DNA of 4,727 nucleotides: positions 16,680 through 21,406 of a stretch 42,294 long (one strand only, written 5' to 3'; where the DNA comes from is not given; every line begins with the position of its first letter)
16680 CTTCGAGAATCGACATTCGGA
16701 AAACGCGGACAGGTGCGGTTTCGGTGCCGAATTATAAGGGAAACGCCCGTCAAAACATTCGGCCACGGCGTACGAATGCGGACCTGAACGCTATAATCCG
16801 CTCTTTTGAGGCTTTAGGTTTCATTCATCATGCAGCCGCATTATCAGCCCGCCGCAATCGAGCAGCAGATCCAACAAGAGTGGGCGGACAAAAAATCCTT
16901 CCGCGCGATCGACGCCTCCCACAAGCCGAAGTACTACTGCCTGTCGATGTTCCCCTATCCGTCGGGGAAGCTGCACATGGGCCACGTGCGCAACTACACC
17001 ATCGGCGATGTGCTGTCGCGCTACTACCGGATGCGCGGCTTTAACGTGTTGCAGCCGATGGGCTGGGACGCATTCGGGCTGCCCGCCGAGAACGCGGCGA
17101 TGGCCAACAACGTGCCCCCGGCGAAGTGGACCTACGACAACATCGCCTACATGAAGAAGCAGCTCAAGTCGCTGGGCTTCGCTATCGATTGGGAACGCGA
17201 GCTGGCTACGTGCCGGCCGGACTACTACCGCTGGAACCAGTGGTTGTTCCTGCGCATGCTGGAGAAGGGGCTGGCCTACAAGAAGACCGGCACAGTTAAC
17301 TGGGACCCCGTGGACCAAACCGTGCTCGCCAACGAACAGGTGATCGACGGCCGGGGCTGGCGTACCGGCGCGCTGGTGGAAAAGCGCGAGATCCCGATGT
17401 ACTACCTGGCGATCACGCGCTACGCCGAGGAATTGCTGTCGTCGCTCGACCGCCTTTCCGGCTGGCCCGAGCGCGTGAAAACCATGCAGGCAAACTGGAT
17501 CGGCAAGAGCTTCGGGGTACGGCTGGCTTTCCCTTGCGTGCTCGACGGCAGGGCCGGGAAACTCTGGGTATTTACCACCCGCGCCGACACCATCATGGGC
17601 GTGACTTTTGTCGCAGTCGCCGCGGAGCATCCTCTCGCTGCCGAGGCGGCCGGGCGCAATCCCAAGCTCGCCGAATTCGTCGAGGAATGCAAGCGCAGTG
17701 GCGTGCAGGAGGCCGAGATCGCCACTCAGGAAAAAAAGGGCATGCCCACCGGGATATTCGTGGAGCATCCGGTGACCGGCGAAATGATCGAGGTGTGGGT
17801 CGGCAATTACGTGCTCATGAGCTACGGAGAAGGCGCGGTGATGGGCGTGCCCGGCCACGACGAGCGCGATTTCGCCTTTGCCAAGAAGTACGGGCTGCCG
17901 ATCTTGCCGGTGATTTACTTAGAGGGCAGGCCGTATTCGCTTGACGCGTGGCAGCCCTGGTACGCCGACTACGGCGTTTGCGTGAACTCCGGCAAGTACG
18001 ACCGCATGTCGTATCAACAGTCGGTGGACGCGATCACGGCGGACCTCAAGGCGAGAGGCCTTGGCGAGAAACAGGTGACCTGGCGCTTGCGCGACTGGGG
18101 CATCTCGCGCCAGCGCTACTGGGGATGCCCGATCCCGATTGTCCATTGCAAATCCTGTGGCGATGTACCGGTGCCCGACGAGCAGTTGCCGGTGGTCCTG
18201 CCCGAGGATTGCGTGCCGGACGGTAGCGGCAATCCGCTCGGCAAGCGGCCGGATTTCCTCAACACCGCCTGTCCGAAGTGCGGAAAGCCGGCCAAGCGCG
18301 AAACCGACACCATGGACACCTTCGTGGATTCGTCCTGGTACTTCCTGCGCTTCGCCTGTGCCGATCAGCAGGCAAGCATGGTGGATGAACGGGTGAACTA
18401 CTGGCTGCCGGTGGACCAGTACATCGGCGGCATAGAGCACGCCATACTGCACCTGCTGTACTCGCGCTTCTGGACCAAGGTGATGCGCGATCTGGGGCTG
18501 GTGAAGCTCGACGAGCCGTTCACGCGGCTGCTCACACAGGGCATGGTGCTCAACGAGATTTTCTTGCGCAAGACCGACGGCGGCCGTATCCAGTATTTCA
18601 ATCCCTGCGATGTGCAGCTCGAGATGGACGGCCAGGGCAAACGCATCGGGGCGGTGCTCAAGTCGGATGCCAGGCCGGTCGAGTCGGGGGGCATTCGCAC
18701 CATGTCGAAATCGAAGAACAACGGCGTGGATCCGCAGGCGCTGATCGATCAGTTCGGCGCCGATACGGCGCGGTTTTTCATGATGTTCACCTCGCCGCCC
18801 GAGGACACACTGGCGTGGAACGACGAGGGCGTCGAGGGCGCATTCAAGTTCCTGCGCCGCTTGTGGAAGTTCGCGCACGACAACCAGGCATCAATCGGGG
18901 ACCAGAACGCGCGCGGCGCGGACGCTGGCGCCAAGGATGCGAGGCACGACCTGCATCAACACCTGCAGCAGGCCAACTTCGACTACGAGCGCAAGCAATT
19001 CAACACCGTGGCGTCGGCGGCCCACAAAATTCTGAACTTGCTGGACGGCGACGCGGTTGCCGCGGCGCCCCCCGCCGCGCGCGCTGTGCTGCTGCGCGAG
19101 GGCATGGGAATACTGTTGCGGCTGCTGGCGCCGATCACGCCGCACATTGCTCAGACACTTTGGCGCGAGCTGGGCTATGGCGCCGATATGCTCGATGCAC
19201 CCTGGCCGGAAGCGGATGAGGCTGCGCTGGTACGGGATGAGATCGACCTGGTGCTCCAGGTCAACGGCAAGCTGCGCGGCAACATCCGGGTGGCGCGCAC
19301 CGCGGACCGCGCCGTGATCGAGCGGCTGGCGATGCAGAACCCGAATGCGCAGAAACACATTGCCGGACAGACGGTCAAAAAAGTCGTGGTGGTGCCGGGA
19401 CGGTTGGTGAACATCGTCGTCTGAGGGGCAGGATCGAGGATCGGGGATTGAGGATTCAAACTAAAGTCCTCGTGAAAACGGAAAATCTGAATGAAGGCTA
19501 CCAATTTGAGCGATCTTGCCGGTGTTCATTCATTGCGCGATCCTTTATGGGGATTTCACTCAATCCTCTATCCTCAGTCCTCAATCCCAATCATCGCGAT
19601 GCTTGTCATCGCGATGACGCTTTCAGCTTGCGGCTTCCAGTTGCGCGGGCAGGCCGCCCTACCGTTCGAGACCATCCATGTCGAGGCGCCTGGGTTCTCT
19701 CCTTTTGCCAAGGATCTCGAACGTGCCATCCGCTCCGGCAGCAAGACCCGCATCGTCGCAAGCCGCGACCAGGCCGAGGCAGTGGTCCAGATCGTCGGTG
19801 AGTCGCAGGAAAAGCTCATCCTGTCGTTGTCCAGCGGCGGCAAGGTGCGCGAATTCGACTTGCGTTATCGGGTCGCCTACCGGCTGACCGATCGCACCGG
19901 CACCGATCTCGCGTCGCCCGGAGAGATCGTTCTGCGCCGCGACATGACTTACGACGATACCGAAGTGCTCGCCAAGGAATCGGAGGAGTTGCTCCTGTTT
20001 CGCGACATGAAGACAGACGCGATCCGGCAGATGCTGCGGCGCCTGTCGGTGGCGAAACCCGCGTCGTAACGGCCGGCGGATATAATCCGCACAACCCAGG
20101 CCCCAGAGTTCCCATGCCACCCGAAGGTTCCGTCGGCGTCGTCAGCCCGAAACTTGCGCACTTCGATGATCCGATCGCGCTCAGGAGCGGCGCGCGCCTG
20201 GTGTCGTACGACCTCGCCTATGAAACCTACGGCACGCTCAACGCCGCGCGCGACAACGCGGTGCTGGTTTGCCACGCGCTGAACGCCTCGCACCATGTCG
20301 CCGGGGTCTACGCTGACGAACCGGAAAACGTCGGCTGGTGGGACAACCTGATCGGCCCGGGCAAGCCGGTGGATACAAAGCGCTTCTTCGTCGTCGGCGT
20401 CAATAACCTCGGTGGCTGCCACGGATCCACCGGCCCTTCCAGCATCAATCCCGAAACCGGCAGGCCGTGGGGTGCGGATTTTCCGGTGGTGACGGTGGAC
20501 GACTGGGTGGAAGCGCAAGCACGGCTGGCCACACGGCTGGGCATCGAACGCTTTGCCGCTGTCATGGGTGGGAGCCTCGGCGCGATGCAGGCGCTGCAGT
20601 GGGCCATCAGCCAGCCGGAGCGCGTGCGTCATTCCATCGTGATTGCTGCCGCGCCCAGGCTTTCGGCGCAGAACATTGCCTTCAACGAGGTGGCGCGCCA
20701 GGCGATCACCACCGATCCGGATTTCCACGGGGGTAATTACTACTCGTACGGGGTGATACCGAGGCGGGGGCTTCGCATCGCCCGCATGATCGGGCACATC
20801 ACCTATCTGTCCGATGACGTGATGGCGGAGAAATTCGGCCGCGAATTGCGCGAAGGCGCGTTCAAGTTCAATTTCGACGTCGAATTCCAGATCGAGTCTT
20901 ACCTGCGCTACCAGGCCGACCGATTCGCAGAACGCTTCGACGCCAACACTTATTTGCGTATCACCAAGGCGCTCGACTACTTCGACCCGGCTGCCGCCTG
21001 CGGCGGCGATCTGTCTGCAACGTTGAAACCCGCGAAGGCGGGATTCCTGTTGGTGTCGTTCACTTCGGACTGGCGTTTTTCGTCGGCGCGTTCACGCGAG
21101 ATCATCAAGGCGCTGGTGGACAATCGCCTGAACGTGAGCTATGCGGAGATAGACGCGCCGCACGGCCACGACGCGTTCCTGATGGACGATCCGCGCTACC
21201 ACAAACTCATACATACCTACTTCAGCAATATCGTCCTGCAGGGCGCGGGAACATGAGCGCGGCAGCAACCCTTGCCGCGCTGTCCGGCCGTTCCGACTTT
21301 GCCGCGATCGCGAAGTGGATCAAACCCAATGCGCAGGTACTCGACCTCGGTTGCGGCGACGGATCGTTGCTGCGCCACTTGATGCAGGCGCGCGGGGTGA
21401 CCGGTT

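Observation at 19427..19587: Arms co-vary: the unit sequence differs between copies, but both arms of a copy change together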

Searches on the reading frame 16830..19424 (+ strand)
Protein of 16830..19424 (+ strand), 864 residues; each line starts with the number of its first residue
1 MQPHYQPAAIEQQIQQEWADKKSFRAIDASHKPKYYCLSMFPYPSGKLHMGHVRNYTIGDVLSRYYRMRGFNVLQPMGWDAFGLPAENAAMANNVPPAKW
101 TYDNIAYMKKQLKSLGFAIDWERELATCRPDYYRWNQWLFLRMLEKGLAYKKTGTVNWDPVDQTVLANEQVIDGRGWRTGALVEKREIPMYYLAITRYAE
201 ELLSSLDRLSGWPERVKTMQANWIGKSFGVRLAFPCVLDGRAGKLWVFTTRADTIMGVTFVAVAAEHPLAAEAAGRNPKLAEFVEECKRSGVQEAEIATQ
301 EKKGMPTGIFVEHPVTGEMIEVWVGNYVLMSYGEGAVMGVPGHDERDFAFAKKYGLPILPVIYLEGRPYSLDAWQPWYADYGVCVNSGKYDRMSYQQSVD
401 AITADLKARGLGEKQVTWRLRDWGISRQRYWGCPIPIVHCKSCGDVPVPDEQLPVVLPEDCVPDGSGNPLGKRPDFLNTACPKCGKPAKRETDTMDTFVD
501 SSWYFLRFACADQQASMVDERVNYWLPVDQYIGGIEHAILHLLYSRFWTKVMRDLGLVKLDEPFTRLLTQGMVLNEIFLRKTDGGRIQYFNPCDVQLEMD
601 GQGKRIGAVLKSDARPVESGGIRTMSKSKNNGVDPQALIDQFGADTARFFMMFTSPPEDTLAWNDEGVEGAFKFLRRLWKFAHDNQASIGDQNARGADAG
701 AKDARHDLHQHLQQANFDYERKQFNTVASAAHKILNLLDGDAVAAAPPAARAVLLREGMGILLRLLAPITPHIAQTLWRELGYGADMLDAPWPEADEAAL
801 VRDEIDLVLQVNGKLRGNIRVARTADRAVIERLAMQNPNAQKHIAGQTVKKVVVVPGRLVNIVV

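Call 8: find_encoding_contigs(protein=window:16830-19424:+, flank=10000, max_places=6)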
Protein window:16830-19424:+ (864 aa): no gene with exactly this product is on record in the collection.

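Call 13: search_protein_families(library=pfam, proteins=[window:16830-19424:+])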
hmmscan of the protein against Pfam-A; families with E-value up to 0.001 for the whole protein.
window:16830-19424:+ (864 aa): 4 families
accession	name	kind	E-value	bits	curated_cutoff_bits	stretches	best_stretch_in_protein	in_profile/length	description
PF13603.12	tRNA-synt_1_2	-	1.5e-65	220.6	25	1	222-406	2-184/185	Leucyl-tRNA synthetase, editing domain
PF00133.28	tRNA-synt_1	-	5.4e-45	154.3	22.7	3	13-224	1-225/414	tRNA synthetases class I (I, L, M and V)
PF09334.17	tRNA-synt_1g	-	4.4e-25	88.7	20.1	1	39-171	5-135/391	tRNA synthetases class I (M)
PF08264.19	Anticodon_1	-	6.2e-18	65.5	25.1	1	703-827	3-144/148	Anticodon-binding domain of tRNA ligase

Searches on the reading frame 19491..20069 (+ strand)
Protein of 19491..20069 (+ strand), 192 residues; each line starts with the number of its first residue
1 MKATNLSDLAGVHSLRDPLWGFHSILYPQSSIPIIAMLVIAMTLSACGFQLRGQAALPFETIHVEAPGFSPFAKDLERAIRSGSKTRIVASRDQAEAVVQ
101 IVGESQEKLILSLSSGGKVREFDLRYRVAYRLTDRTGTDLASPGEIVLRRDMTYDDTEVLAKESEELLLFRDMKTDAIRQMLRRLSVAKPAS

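Call 13: search_protein_families(library=pfam, proteins=[window:19491-20069:+])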
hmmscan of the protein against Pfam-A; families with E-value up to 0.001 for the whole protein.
window:19491-20069:+ (192 aa): 1 family
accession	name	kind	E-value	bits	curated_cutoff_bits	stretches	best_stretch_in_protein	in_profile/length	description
PF04390.17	LptE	-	3.6e-18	66.8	23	1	59-185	1-118/118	Lipopolysaccharide-assembly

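Call 15: find_related_loci(query=window:19599-20069:+, collection=genome_contigs, flank=10000)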
Query window:19599-20069:+ (156 aa) in genome_contigs; peptide patterns used: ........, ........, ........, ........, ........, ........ (x = any residue, [..] = any of these).
274 stretches matched a pattern; 20 encode a relative of the query (tblastn E <= 1e-3); 20 distinct loci.
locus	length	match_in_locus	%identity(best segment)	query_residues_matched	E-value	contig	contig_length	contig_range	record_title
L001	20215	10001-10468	87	1-156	1e-89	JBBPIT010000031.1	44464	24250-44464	MAG: Pseudomonadota bacterium isolate BPF1-28-30_bin_3 NODE_124_length_44464_cov_19.336171, whole genome shotgun sequenc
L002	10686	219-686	88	1-156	1e-89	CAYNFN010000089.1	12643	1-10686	MAG TPA_asm: uncultured Alcaligenaceae bacterium isolate binchicken_co165_55 genome assembly, contig: k141_1139884, whol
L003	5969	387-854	87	1-156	8e-89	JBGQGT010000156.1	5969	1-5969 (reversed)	MAG: Gammaproteobacteria bacterium isolate OBJ2_061818_090_20 k141_342353_length_5969_cov_17.2322, whole genome shotgun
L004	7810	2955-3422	82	1-156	2e-85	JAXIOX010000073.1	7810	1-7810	MAG: Burkholderiales bacterium isolate Fractures_MAG_04 c_000000315761, whole genome shotgun sequence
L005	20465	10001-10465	84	2-156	8e-85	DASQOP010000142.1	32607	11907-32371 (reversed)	MAG TPA_asm: Burkholderiales bacterium isolate SMAG_U10806 k141_461056, whole genome shotgun sequence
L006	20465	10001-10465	85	1-156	1e-84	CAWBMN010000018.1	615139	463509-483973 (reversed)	MAG: uncultured beta proteobacterium isolate MFD02242.bin.1.57 genome assembly, contig: contig_9421, whole genome shotgu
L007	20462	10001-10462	75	1-154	6e-77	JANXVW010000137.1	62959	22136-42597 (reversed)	MAG: Betaproteobacteria bacterium isolate GL140_1_metabat_206_sub GL140_1_k141_2066237, whole genome shotgun sequence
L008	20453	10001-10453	74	6-156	8e-76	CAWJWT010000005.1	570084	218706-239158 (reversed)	MAG: uncultured beta proteobacterium isolate MFD01275.bin.2.24 genome assembly, contig: contig_29566, whole genome shotg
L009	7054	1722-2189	72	1-156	6e-76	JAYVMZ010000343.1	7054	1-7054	MAG: Betaproteobacteria bacterium isolate GL61_DN_metabinner_6_sub GL61_DN_metabinner_6_sub_342, whole genome shotgun se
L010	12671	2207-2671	72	2-156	7e-75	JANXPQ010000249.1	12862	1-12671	MAG: Betaproteobacteria bacterium isolate GL140_3_concoct_254_sub GL140_3_k141_2889402, whole genome shotgun sequence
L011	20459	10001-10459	87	4-156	1e-88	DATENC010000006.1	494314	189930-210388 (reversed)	MAG TPA_asm: Burkholderiales bacterium isolate SMAG_U8959 k141_2041307, whole genome shotgun sequence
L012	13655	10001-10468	71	1-156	3e-74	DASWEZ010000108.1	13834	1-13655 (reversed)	MAG TPA_asm: Burkholderiales bacterium isolate SMAG_U2776 k141_2030468, whole genome shotgun sequence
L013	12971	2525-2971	72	6-154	1e-72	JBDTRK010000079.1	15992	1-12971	MAG: Betaproteobacteria bacterium isolate cluster3_bin.244 NODE_14049_length_15992_cov_8.359792, whole genome shotgun se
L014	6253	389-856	67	1-156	3e-71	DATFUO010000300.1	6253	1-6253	MAG TPA_asm: Burkholderiales bacterium isolate SMAG_U9439 k141_6664308, whole genome shotgun sequence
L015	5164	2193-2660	67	1-156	2e-71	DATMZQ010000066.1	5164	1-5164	MAG TPA_asm: Burkholderiales bacterium isolate SMAG_U11139 k141_2095831, whole genome shotgun sequence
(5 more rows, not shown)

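Call 34: find_related_loci(query=A1, collection=metagenome_contigs, flank=10000)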
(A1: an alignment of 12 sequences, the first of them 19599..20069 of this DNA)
Query A1 (156 aa) in metagenome_contigs; peptide patterns used: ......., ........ (x = any residue, [..] = any of these).
600 stretches matched a pattern (row limit reached: there are more); 436 encode a relative of the query (tblastn E <= 1e-3); the best 80 are kept; 80 distinct loci.
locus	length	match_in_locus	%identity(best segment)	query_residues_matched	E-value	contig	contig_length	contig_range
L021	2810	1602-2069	88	1-156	5e-92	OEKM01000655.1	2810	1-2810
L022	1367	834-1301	88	1-156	4e-95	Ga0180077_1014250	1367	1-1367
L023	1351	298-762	86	2-156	7e-92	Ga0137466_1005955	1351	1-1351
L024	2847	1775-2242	85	1-156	2e-87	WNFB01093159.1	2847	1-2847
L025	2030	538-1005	84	1-156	7e-89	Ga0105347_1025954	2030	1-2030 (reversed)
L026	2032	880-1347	83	1-156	3e-88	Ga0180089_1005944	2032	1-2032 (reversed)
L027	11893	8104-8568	83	2-156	1e-84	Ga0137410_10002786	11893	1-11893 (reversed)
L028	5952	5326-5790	84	1-156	7e-84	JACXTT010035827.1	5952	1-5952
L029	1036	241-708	81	1-156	1e-89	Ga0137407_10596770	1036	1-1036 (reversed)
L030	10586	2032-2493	80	1-154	2e-82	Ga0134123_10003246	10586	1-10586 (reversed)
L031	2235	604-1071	77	1-156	2e-81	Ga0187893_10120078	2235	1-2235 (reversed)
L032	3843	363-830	77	1-156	7e-79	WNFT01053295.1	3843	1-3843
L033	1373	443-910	74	1-156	7e-82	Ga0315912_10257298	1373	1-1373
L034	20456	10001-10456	74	2-153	4e-76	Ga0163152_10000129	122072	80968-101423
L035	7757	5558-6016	73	1-153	2e-75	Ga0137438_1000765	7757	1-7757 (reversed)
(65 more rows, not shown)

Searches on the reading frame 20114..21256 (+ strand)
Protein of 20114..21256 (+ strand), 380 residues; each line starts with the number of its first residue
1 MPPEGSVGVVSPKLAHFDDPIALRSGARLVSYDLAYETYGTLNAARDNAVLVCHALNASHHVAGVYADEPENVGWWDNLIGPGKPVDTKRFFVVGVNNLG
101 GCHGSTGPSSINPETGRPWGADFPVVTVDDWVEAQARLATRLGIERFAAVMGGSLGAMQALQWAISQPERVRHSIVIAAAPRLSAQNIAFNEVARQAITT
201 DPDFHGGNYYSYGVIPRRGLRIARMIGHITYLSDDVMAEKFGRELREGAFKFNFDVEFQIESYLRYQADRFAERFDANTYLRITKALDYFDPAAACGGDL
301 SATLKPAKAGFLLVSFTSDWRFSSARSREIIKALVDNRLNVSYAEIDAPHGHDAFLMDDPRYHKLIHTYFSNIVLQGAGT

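Call 14: search_protein_families(library=pfam, proteins=[window:20114-21256:+])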
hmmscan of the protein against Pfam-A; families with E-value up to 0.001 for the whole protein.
window:20114-21256:+ (380 aa): 2 families
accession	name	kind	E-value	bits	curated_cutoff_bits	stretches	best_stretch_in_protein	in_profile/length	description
PF00561.26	Abhydrolase_1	-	2.6e-17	63.7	25.8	1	48-356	1-242/245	alpha/beta hydrolase fold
PF12697.13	Abhydrolase_6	-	0.00021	22.4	26.3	1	116-326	39-178/217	Alpha/beta hydrolase family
